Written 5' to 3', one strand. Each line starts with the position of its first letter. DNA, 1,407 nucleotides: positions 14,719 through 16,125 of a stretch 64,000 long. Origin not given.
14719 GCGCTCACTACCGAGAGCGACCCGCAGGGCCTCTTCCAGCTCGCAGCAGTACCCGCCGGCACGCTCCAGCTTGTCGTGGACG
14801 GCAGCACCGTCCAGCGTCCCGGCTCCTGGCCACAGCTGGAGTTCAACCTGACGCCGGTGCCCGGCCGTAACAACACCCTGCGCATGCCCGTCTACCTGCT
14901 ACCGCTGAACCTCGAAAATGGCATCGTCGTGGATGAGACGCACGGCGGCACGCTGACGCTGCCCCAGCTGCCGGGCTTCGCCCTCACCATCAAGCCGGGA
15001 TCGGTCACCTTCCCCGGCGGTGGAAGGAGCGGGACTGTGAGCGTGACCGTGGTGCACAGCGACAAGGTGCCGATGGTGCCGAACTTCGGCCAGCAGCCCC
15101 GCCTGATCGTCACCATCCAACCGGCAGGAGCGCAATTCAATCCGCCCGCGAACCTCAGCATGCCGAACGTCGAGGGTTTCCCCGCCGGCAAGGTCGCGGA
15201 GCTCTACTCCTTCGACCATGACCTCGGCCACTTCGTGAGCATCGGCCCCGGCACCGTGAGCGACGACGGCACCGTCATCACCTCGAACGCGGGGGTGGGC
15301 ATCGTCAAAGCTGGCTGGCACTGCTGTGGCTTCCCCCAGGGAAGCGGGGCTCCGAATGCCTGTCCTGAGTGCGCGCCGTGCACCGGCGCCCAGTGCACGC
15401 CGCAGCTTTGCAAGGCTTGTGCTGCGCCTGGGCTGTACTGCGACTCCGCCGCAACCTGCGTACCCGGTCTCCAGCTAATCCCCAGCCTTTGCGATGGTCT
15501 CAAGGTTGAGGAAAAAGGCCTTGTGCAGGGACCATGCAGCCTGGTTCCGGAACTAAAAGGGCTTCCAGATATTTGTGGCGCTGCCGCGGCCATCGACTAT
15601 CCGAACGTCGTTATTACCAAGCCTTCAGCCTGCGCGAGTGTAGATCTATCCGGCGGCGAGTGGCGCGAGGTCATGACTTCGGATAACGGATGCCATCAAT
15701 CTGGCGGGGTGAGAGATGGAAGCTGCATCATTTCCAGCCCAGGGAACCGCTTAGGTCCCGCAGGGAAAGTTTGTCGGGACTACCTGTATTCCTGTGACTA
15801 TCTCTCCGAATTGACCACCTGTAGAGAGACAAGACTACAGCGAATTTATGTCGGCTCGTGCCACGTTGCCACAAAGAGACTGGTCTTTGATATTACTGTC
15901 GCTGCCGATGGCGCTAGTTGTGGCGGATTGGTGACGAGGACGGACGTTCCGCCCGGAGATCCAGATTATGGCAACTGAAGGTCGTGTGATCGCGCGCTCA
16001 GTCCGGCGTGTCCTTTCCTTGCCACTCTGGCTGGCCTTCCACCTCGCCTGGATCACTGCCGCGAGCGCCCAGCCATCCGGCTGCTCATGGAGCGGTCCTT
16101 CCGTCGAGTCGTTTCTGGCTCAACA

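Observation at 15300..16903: Low-GC cassette: Cys-rich C-terminal module of the 1547-aa surface protein plus an overlapping downstream gene (polymorphic C-terminal domain candidate)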

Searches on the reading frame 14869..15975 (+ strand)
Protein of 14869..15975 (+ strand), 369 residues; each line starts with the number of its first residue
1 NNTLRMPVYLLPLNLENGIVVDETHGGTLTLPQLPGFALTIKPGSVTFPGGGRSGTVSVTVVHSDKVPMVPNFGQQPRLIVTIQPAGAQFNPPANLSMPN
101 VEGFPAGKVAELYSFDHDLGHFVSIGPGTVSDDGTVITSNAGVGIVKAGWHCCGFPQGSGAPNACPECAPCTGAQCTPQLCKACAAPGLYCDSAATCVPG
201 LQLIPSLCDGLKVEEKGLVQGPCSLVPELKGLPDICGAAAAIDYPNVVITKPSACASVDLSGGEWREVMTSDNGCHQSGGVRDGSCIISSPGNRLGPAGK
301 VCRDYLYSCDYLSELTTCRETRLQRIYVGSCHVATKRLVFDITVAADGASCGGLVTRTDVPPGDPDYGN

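Call 23: find_related_loci(query=A1, collection=genome_contigs, flank=10000)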
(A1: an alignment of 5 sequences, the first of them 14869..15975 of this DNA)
Query A1 (369 aa) in genome_contigs; peptide patterns used: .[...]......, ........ (x = any residue, [..] = any of these).
89 stretches matched a pattern; 64 encode a relative of the query (tblastn E <= 1e-3); 64 distinct loci.
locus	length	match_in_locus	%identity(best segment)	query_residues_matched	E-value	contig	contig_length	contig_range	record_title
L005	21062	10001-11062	55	1-357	2e-123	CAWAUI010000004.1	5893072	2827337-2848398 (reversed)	MAG: Thermoanaerobaculaceae bacterium isolate MFD09730.bin.2.32 genome assembly, contig: contig_588, whole genome shotgu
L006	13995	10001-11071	53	1-357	1e-118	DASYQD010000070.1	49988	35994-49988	MAG TPA_asm: Thermoanaerobaculia bacterium isolate SMAG_U4476 k141_2069484, whole genome shotgun sequence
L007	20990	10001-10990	59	1-326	3e-113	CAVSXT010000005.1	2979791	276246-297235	MAG: uncultured Acidobacteriota bacterium isolate MFD05521.bin.1.4 genome assembly, contig: contig_8800, whole genome sh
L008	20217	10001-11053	53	1-357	1e-108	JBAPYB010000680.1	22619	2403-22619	MAG: Thermoanaerobaculia bacterium isolate MFD00413_ilm_asm_bin5 k127_85622, whole genome shotgun sequence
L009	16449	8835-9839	57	1-324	4e-108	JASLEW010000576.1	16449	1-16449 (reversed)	MAG: Thermoanaerobaculia bacterium isolate SHSU.bins.256 k141_18934984, whole genome shotgun sequence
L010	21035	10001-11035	54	1-351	1e-107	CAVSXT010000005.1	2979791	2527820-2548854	MAG: uncultured Acidobacteriota bacterium isolate MFD05521.bin.1.4 genome assembly, contig: contig_8800, whole genome sh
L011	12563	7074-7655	74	1-191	4e-90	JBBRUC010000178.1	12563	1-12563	MAG: Thermoanaerobaculia bacterium isolate La3_concoct.109 La3_concoct.109_K_3358758_L_12563_cov_11.0000, whole genome s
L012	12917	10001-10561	71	1-187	2e-84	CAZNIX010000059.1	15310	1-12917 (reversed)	MAG TPA_asm: uncultured Thermoanaerobaculia bacterium isolate binchicken_co395_33 genome assembly, contig: NODE_898_leng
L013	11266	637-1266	62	1-214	4e-83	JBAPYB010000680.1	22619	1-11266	MAG: Thermoanaerobaculia bacterium isolate MFD00413_ilm_asm_bin5 k127_85622, whole genome shotgun sequence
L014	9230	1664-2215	70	1-184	2e-83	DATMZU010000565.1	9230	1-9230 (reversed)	MAG TPA_asm: Thermoanaerobaculia bacterium isolate SMAG_U11143 k141_674326, whole genome shotgun sequence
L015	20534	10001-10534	71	1-178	6e-83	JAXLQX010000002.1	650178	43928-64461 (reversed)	MAG: Thermoanaerobaculia bacterium isolate STL-ACI14 C1.267.fa-2, whole genome shotgun sequence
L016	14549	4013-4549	70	1-179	1e-82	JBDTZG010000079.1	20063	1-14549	MAG: Acidobacteriota bacterium isolate cluster4_bin.160 NODE_4919_length_20063_cov_18.430478, whole genome shotgun seque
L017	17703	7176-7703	71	1-176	5e-81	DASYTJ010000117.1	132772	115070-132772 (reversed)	MAG TPA_asm: Thermoanaerobaculia bacterium isolate SMAG_U4564 k141_575770, whole genome shotgun sequence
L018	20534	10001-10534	70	1-178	2e-80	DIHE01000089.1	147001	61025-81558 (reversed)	MAG TPA_asm: Holophagales bacterium UBA5704 UBA5704_contig_325, whole genome shotgun sequence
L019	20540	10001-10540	69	6-185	7e-80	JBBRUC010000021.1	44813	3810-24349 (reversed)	MAG: Thermoanaerobaculia bacterium isolate La3_concoct.109 La3_concoct.109_K_3825612_L_44813_cov_34.0000, whole genome s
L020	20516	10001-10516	73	7-178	1e-79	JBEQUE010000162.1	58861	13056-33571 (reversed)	MAG: Acidobacteriota bacterium isolate MAG_Dt_02 k247_1067529, whole genome shotgun sequence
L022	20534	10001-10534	71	1-176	2e-79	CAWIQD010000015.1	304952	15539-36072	MAG: uncultured Acidobacteriota bacterium isolate MFD01721.bin.1.17 genome assembly, contig: contig_41925, whole genome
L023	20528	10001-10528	73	1-176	2e-79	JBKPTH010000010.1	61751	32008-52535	MAG: Acidobacteriota bacterium isolate GS_EKS_MAG_00001 GS_EKS_000001840216, whole genome shotgun sequence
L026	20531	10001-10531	69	1-178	5e-78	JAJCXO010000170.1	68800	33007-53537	MAG: Acidobacteriota bacterium isolate OFTM223 OFTM223_169, whole genome shotgun sequence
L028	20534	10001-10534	67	1-178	1e-77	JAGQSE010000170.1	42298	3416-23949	MAG: Acidobacteria bacterium isolate HKST-UBA06 2011-04-20_1_(paired)_contig_163522, whole genome shotgun sequence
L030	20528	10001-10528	71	1-176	2e-77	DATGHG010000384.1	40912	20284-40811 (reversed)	MAG TPA_asm: Thermoanaerobaculia bacterium isolate SMAG_U9774 k141_259506, whole genome shotgun sequence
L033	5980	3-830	50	65-351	8e-74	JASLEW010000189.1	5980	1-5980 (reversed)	MAG: Thermoanaerobaculia bacterium isolate SHSU.bins.256 k141_21123110, whole genome shotgun sequence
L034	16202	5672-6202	67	2-178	1e-73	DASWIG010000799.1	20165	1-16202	MAG TPA_asm: Thermoanaerobaculia bacterium isolate SMAG_U2863 k141_2894171, whole genome shotgun sequence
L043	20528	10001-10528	61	1-176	4e-70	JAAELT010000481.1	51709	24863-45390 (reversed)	MAG: bacterium isolate Bpl_12 BplG_CONTIG4440341, whole genome shotgun sequence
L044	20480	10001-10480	67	1-160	4e-70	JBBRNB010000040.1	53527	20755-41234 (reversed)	MAG: Thermoanaerobaculia bacterium isolate La1_metabat2.109 LA1C_B2.109_k141_2882685L_53527_cov_141.9163, whole genome s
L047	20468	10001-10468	66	1-156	2e-68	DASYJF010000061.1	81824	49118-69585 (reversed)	MAG TPA_asm: Thermoanaerobaculia bacterium isolate SMAG_U4288 k141_1578710, whole genome shotgun sequence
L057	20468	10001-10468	60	1-156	2e-60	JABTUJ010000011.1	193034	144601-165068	MAG: Verrucomicrobiales bacterium isolate H5_VER1 seq0011, whole genome shotgun sequence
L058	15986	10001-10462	62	1-154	6e-60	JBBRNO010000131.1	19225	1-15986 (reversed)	MAG: Bryobacterales bacterium isolate La1_metabat2.173 LA1C_B2.173_k141_2970633L_19225_cov_25.1829, whole genome shotgun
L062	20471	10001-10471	57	4-160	4e-55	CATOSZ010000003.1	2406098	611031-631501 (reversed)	MAG: uncultured Alphaproteobacteria bacterium isolate 1311e4a2-7c2e-4e7e-97fd-c775e7e276f9 genome assembly, contig: cont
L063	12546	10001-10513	50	1-172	5e-48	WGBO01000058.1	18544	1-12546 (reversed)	MAG: Gammaproteobacteria bacterium isolate S144_26 k151_48204, whole genome shotgun sequence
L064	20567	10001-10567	48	1-178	8e-48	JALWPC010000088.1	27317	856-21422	MAG: Rhodobacteraceae bacterium isolate M2_maxbin2_scaf2bin.280 M2_NODE_1467_length_27317_cov_20.207282, whole genome sh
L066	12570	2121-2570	44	1-151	9e-33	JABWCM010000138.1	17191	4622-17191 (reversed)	MAG: Myxococcales bacterium isolate MAG_56 scaffold_3564, whole genome shotgun sequence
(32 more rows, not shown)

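Call 27: search_protein_families(library=pfam, proteins=[L012:10439-11962:+, L014:2102-3145:+, L015:10439-11650:+, L018:10439-11806:+, L020:10421-11275:+, L022:10439-11116:+, L023:10439-11215:+, L026:10436-11629:+, L030:10439-11410:+, L043:10439-11668:+], max_evalue=0.01)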
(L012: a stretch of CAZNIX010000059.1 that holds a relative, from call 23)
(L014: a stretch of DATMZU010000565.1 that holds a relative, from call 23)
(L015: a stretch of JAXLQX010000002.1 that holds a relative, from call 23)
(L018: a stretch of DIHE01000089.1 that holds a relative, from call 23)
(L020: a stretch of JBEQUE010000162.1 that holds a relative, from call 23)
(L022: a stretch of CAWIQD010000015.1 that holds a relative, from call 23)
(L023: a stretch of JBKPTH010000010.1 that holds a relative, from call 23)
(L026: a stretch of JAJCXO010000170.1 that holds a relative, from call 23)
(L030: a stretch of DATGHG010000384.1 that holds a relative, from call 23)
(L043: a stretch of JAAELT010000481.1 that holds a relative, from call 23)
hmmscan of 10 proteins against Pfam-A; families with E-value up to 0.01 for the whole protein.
L012:10439-11962:+ (508 aa): 6 families
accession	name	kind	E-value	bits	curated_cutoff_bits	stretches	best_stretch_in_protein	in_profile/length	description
PF18911.6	PKD_4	-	4.4e-10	39.9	27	1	95-139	25-69/85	PKD domain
PF00801.26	PKD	-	2.2e-08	34.4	23.5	1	85-138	14-65/80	PKD domain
PF00413.30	Peptidase_M10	-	0.00077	19.8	24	1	466-489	110-133/159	Matrixin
PF13582.12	Reprolysin_3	-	0.0034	18.3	22.4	1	419-481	82-123/123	Metallo-peptidase family M12B Reprolysin-like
PF13688.12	Reprolysin_5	-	0.0047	17.6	27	1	418-494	110-169/196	Metallo-peptidase family M12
PF13574.12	Reprolysin_2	-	0.0051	17.1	27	0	418-486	91-147/195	Metallo-peptidase family M12B Reprolysin-like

L014:2102-3145:+ (348 aa): 1 family
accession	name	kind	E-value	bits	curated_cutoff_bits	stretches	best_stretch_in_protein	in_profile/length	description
PF00801.26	PKD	-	1.4e-05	25.5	23.5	1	68-121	8-63/80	PKD domain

L015:10439-11650:+ (404 aa): 1 family
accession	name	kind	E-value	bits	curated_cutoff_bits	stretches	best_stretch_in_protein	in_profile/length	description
PF08291.16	Peptidase_M15_3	-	0.0005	20.6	23.2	1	323-358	44-79/108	Peptidase M15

L018:10439-11806:+ (456 aa): 2 families
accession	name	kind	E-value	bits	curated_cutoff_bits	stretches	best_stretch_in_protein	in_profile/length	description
PF18911.6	PKD_4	-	3.1e-10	40.4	27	1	100-156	18-76/85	PKD domain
PF00801.26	PKD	-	2.9e-05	24.4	23.5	1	113-150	26-65/80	PKD domain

L020:10421-11275:+ (285 aa): 2 families
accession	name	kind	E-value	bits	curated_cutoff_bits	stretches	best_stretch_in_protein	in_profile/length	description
PF02368.24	Big_2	-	8.9e-08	32.4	22.8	1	64-130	4-70/79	Bacterial Ig-like domain (group 2)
PF22322.1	DUF6973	-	8.4e-06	25.8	27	1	186-259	27-106/124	Domain of unknown function (DUF6973)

L022:10439-11116:+ (226 aa): 0 families

L023:10439-11215:+ (259 aa): 0 families

L026:10436-11629:+ (398 aa): 3 families
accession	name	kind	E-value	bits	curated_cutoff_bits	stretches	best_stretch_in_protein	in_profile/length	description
PF06725.17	3D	-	2e-12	47.6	23.8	1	338-387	2-58/72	3D domain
PF18911.6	PKD_4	-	4.1e-09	36.8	27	1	166-250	3-85/85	PKD domain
PF00801.26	PKD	-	7.6e-07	29.5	23.5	1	179-241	13-74/80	PKD domain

L030:10439-11410:+ (324 aa): 1 family
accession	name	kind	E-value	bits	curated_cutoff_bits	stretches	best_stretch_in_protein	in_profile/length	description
PF06951.16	PLA2G12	-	0.0038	17.6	34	1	248-323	101-176/184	Group XII secretory phospholipase A2 precursor (PLA2G12)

L043:10439-11668:+ (410 aa): 3 families
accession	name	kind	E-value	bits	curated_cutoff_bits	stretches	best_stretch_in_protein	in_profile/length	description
PF18911.6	PKD_4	-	3.3e-08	33.9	27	1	77-147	11-82/85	PKD domain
PF22322.1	DUF6973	-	1.9e-07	31.2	27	1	289-349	36-101/124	Domain of unknown function (DUF6973)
PF00801.26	PKD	-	0.0008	19.8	23.5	1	101-133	31-65/80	PKD domain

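Call 28: search_protein_families(library=pfam, proteins=[L044:10439-12208:+, L047:10439-11914:+, L057:10439-11290:+, L058:10439-11731:+, L062:10430-11395:+, L064:10436-16105:+, L066:2556-3869:+, L034:6107-7597:+, L028:10439-11779:+, window:14869-15975:+], max_evalue=0.01)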
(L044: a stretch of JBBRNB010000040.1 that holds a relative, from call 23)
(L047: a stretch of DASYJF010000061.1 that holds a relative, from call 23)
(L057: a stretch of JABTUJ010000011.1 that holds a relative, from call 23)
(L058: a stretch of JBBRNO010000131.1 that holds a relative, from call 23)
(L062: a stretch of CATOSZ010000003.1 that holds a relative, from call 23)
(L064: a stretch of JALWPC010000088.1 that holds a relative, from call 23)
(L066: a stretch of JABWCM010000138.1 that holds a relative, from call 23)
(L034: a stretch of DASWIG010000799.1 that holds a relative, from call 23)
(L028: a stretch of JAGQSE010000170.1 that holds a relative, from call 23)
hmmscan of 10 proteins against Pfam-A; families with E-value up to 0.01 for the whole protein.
L044:10439-12208:+ (590 aa): 0 families

L047:10439-11914:+ (492 aa): 0 families

L057:10439-11290:+ (284 aa): 1 family
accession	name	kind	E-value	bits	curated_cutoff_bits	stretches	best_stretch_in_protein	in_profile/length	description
PF06725.17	3D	-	2.9e-08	34.2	23.8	1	212-266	2-64/72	3D domain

L058:10439-11731:+ (431 aa): 0 families

L062:10430-11395:+ (322 aa): 0 families

L064:10436-16105:+ (1890 aa): 2 families
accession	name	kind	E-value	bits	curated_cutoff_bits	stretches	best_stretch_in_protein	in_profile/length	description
PF05593.20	RHS_repeat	-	4.2e-70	231.4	22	11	1031-1067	1-37/38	RHS Repeat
PF20148.4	DUF6531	-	2.7e-14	53.7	24.1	1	129-206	2-74/74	Domain of unknown function (DUF6531)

L066:2556-3869:+ (438 aa): 1 family
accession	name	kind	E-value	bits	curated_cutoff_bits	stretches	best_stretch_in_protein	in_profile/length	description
PF00526.23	Dicty_CTDC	-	1e-08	35.3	27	1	19-40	1-23/24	Dictyostelium (slime mold) repeat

L034:6107-7597:+ (497 aa): 0 families

L028:10439-11779:+ (447 aa): 4 families
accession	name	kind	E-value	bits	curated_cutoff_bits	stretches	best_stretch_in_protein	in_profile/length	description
PF18911.6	PKD_4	-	7.1e-11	42.5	27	1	98-169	14-84/85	PKD domain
PF22322.1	DUF6973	-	2.2e-08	34.2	27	1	339-401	34-104/124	Domain of unknown function (DUF6973)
PF00801.26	PKD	-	7.4e-05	23.1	23.5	1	100-165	13-75/80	PKD domain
PF00110.24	wnt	-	0.0068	16.4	20.3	0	351-406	109-162/305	wnt family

window:14869-15975:+ (369 aa): 0 families
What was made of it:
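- Closest known: Sec-dependent WapA/Rhs-type polymorphic toxins. Same: Two sister loci (L063, L064) place DUF6531 and RHS repeats directly after the same junction (call 28).
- Closest known: Envelope-acting interbacterial effectors with exported immunity proteins. Same: Sister payloads here are cell-wall or lipid-directed (3D, M15-like, PLA2-like) (calls 27, 28).
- It finds metallopeptidase, M15 and PLA2-like tails weakly (calls 27, 28).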

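Call 43: search_protein_representatives(protein=window:14869-15975:+)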
Query: 369 residues. Proteins with E-value up to 0.001 (for the whole library): 3757; up to 1e-10: 2253; up to 1e-30: 795. The best 150 are listed.
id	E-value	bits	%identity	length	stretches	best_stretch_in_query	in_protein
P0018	4.1e-106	371.6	56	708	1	1-357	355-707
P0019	3.0e-96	339.1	77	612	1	1-194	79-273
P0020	1.8e-95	336.5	50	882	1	1-357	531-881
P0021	7.3e-85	301.6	49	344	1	13-341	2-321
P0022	2.4e-83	296.6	72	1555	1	2-185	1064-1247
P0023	7.7e-83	294.9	73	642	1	1-180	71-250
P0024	7.4e-82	291.7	62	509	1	1-237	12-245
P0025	1.7e-81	290.5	55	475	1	1-261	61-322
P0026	3.2e-81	289.6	68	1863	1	2-201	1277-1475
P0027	6.2e-81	288.6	72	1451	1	1-177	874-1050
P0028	7.6e-81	288.4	62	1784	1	2-230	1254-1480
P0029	1.1e-80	287.8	71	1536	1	1-186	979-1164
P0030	1.9e-79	283.7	49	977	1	2-357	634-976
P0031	3.4e-79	282.9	70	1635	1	2-180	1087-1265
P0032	3.6e-79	282.8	71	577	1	1-177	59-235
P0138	3.4e-65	236.8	60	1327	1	1-182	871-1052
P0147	7.3e-65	235.7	61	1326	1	2-180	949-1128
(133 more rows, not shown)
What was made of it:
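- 14869..15312 (+): Conserved pre-domain, aa 1179-1326 (….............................…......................…GIVKAGW). It is the last scaffold module and is possibly ZU5-like. Found in 64 genome loci (call 23) and in 3,757 cluster representatives at E<=1e-3 (call 43).
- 15313..15396 (+): Junction 'Cys knot', aa 1327-1354 (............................). This is the last segment shared by all tail types and marks where they diverge. Most representative hits end at query residue about 176-200 (call 43).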

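Call 51: search_protein_families(library=ncbifam, proteins=[window:14869-15975:+], max_evalue=0.01)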
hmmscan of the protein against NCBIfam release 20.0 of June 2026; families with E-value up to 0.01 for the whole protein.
window:14869-15975:+ (369 aa): 0 families
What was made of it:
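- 15397..15975 (+): Variable tail core, aa 1355-1547. It is a disulfide-rich beta-sandwich domain with no described family. Invariant polar residues are E1445, N1471, D1482 and Q1502. It has the lowest GC in the window. No Pfam or NCBIfam match (calls 28, 51).
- On EGF-like or other common structural Cys-rich domains: No Pfam or NCBIfam hit for aa 1179-1547 (calls 28, 51).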

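Call 73: search_protein_families(library=pfam, proteins=[L016:8079-8861:+, L014:3162-3950:+, L020:11275-11958:+, L022:11116-12033:+, L030:11742-12944:+, L015:11634-12353:+, L043:11709-12272:+, L010:11079-12392:+], max_evalue=0.1)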
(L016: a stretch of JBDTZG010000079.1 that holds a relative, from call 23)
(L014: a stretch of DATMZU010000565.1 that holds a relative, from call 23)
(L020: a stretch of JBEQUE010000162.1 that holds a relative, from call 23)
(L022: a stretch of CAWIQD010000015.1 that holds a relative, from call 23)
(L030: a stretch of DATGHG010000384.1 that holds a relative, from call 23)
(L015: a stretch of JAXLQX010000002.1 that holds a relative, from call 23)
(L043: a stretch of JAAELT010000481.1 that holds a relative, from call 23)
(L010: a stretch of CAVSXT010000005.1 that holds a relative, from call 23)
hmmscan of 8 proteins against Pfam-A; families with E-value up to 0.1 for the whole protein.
L016:8079-8861:+ (261 aa): 5 families
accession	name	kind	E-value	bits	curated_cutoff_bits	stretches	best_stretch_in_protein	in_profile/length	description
PF13646.12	HEAT_2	-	2.5e-18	66.5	27.7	2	51-130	3-82/88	HEAT repeats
PF02985.28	HEAT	-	3.3e-12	45.9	23.5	0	187-208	4-25/31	HEAT repeat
PF13513.12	HEAT_EZ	-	8.2e-06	26.7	27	0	55-74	35-54/55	HEAT-like repeat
PF25151.1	TPR_Trm732_C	-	0.0076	16.6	27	0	145-173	99-127/159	Trm732, C-terminal TPR repeats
PF03130.22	HEAT_PBS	-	0.014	16.3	20.9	0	96-120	1-25/27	PBS lyase HEAT-like repeat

L014:3162-3950:+ (263 aa): 2 families
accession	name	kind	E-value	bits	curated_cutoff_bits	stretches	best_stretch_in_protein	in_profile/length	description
PF13646.12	HEAT_2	-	1.2e-09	38.7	27.7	1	50-126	4-79/88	HEAT repeats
PF03130.22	HEAT_PBS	-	0.012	16.5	20.9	1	63-86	2-25/27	PBS lyase HEAT-like repeat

L020:11275-11958:+ (228 aa): 0 families

L022:11116-12033:+ (306 aa): 2 families
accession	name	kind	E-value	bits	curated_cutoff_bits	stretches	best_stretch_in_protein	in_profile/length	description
PF13646.12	HEAT_2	-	1.7e-06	28.7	27.7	1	186-219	38-71/88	HEAT repeats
PF03130.22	HEAT_PBS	-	0.0011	19.7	20.9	1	198-220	4-26/27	PBS lyase HEAT-like repeat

L030:11742-12944:+ (401 aa): 0 families

L015:11634-12353:+ (240 aa): 5 families
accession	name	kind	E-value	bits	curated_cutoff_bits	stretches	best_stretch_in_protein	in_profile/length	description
PF13431.12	TPR_17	-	6e-06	26.6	24.4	0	150-181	2-33/34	Tetratricopeptide repeat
PF14559.12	TPR_19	-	0.0017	19.1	25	1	147-182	11-46/68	Tetratricopeptide repeat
PF13432.12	TPR_16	-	0.0073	17.2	32.7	1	148-187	18-57/65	Tetratricopeptide repeat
PF13371.12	TPR_9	-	0.009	16.5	35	1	146-223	14-72/73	Tetratricopeptide repeat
PF25610.1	HR1_TOCA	-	0.064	14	27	0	201-235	40-74/90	TOCA family HR1 domain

L043:11709-12272:+ (188 aa): 0 families

L010:11079-12392:+ (438 aa): 2 families
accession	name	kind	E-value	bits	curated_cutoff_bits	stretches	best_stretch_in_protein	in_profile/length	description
PF03990.20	DUF348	-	0.024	14.8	24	0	299-314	10-25/41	G5-linked-Ubiquitin-like domain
PF07660.19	STN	-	0.037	14.3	28.4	0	299-333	16-49/52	Secretin and TonB N terminus short domain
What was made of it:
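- On STN domain (partner N-domain): Pfam STN only at E 0.037, in the L010 partner (call 73).
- Their partners are unrelated HEAT or TPR binders (call 73). Partners of other tail types are HEAT or TPR solenoids (call 73), typical binders or inhibitors.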
